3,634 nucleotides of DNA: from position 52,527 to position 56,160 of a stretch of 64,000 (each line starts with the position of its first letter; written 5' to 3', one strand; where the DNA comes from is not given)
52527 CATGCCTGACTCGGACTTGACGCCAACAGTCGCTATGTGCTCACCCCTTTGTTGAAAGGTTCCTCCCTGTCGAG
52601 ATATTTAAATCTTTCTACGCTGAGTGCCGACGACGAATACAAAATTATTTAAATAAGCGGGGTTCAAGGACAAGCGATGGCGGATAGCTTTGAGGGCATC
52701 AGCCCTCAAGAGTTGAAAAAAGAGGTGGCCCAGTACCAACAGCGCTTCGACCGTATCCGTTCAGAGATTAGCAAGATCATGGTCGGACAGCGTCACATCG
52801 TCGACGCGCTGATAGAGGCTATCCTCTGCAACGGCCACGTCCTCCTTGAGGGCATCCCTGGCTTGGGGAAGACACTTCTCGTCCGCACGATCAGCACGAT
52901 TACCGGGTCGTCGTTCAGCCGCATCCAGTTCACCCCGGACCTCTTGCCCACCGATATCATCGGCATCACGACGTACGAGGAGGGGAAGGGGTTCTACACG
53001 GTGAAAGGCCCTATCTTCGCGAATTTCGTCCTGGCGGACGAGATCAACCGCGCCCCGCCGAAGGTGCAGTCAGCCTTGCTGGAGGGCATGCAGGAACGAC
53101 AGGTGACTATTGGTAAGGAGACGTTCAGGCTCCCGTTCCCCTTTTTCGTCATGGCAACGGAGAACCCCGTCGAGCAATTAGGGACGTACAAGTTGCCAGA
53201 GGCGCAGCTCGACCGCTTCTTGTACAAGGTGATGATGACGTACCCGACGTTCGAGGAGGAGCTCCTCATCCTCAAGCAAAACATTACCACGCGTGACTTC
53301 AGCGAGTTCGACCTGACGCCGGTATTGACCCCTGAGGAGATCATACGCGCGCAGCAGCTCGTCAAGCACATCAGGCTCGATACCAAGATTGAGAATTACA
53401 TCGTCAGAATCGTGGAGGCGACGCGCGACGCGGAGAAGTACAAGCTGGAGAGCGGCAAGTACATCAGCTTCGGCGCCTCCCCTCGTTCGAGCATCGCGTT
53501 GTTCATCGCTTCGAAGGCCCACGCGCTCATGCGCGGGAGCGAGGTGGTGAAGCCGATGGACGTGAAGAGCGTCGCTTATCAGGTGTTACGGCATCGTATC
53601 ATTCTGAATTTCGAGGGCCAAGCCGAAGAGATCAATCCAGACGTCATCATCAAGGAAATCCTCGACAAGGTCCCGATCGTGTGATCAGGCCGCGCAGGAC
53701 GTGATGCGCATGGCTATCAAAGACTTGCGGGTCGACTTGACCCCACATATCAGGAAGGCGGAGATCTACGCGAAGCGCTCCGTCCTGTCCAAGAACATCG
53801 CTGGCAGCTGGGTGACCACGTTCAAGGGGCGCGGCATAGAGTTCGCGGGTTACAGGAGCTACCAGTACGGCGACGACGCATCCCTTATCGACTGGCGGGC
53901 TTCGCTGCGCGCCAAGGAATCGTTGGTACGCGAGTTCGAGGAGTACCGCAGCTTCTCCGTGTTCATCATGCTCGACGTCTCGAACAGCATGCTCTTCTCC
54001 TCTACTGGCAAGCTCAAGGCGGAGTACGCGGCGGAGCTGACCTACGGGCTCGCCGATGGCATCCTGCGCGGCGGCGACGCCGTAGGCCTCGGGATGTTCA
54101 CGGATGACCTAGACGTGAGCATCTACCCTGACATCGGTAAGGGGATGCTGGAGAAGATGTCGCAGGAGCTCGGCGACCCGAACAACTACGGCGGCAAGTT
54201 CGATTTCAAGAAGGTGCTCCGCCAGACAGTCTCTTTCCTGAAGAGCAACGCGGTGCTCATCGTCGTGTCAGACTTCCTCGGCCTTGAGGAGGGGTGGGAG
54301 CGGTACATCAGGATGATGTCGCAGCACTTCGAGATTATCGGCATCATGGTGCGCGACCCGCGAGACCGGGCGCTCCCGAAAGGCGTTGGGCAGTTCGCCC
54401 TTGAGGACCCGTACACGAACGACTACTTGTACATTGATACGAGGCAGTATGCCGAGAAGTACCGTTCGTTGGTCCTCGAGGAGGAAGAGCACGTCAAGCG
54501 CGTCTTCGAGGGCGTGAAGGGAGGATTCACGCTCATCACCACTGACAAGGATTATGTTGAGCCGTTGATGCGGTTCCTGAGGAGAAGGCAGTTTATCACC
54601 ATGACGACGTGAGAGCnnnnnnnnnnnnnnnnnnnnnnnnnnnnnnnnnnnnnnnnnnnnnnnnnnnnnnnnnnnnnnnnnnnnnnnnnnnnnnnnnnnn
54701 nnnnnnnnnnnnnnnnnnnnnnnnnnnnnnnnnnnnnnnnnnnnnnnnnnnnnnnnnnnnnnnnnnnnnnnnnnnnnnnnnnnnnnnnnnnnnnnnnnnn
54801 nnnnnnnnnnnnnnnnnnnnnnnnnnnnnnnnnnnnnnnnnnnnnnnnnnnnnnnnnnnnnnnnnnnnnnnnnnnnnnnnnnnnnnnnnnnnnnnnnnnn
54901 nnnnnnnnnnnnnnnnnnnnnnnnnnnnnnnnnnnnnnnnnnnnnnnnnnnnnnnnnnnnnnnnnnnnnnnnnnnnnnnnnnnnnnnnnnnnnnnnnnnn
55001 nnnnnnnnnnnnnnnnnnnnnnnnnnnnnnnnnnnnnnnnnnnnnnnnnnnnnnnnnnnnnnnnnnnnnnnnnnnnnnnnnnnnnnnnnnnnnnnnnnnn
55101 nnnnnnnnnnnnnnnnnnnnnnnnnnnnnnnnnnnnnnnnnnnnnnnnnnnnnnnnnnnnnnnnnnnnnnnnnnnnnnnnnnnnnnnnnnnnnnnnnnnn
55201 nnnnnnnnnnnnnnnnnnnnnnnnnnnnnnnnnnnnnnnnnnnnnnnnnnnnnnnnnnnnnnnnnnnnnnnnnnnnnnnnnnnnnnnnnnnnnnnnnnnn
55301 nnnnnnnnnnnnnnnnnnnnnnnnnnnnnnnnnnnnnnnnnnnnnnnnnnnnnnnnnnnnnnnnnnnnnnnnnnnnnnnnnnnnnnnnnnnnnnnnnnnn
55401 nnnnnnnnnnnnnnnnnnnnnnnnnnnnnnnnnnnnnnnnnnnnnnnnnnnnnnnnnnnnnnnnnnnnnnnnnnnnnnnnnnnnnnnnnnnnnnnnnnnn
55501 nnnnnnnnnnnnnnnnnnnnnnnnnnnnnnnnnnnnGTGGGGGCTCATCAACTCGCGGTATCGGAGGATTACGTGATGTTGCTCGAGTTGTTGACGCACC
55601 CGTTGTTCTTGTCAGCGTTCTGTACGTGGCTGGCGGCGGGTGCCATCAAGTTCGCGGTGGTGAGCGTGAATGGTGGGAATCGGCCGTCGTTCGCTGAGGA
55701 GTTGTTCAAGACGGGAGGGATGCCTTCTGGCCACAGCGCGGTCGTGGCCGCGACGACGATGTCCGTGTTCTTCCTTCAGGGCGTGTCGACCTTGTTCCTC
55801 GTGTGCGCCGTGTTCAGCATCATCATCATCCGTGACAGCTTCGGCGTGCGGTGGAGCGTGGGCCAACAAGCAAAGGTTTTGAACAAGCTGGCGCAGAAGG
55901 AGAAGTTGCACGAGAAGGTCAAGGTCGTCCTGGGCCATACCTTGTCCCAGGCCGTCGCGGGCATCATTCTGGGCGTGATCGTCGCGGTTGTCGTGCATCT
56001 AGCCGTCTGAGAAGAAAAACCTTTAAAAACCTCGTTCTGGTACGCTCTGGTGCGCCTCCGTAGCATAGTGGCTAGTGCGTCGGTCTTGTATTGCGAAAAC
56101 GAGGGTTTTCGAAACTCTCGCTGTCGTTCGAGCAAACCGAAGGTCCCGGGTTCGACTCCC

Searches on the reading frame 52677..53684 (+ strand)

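Call 4: search_protein_families(library=pfam, proteins=[window:52677-53684:+], max_evalue=1)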
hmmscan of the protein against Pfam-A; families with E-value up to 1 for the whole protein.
window:52677-53684:+ (335 aa): 14 families
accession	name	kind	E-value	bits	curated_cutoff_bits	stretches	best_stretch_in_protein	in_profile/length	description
PF07726.17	AAA_3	-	3.3e-59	198.9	27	1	54-182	1-130/131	ATPase family associated with various cellular activities (AAA)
PF17863.7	AAA_lid_2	-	2e-16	59.9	22.7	1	261-328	7-74/74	AAA lid domain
PF07728.20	AAA_5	-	2e-14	54.2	22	1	54-181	1-139/139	AAA domain (dynein-related subfamily)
PF20030.5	bpMoxR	-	1.5e-12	47.4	27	1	25-189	4-168/205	MoxR domain in the MoxR-vWA-beta-propeller ternary systems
PF01078.27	Mg_chelatase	-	3e-05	23.9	20.3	1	35-76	5-46/207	Magnesium chelatase, subunit ChlI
PF05496.18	RuvB_N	-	0.00011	22.4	27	1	53-143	34-113/159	Holliday junction DNA helicase RuvB P-loop domain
PF00158.32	Sigma54_activat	-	0.00031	20.9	20.2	1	47-165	17-145/168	Sigma-54 interaction domain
PF00004.35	AAA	-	0.00032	21.6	21.2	1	55-163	1-110/131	ATPase family associated with various cellular activities (AAA)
PF00493.29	MCM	-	0.0069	16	23.3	1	27-165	32-174/224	MCM P-loop domain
PF07724.20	AAA_2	-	0.067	13.7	27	0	115-149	76-111/166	AAA domain (Cdc48 subfamily)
PF13191.12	AAA_16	-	0.078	13.9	32.6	1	53-78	25-51/167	AAA ATPase domain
PF20720.3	nSTAND3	-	0.082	13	27.2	1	44-72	9-37/155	Novel STAND NTPase 3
PF12128.14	DUF3584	-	0.096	10.6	31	1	51-82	16-47/1191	Protein of unknown function (DUF3584)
PF17855.7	MCM_lid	-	0.15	13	27.4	1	232-303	16-82/87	MCM AAA-lid domain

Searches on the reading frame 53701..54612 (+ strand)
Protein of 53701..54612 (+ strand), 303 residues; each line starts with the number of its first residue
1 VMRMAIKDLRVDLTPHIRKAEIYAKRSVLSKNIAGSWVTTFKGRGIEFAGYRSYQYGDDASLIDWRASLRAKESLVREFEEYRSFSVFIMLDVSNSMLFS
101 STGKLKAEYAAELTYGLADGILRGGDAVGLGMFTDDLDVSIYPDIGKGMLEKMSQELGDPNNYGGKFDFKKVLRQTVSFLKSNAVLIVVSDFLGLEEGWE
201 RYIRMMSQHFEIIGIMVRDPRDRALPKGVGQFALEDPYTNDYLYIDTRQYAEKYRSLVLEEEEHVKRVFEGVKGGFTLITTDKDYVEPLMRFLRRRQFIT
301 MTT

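Call 4: search_protein_families(library=pfam, proteins=[window:53701-54612:+], max_evalue=1)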
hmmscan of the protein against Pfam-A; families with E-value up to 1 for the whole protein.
window:53701-54612:+ (303 aa): 3 families
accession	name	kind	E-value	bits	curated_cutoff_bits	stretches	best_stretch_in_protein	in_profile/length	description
PF01882.25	DUF58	-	1.1e-39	136.4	23.4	1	51-260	2-212/216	Protein of unknown function DUF58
PF13519.12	VWA_2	-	9e-06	26.7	27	1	88-192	2-106/107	von Willebrand factor type A domain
PF05762.20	VWA_CoxE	-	0.17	11.7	26.4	0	60-97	24-69/222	VWA domain containing CoxE-like protein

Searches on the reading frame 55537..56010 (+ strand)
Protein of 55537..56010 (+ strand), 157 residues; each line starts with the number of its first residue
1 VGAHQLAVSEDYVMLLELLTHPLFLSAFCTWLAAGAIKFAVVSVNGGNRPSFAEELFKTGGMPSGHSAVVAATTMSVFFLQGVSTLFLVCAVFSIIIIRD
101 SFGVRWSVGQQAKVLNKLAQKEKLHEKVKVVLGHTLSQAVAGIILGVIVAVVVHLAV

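Call 49: search_protein_families(library=pfam, proteins=[window:55537-56010:+], max_evalue=0.001)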
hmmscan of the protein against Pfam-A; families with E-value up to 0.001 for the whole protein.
window:55537-56010:+ (157 aa): 1 family
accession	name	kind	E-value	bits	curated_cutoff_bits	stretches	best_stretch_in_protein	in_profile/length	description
PF02681.20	DUF212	-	4.3e-32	111.4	26.5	1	21-149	3-126/126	Divergent PAP2 family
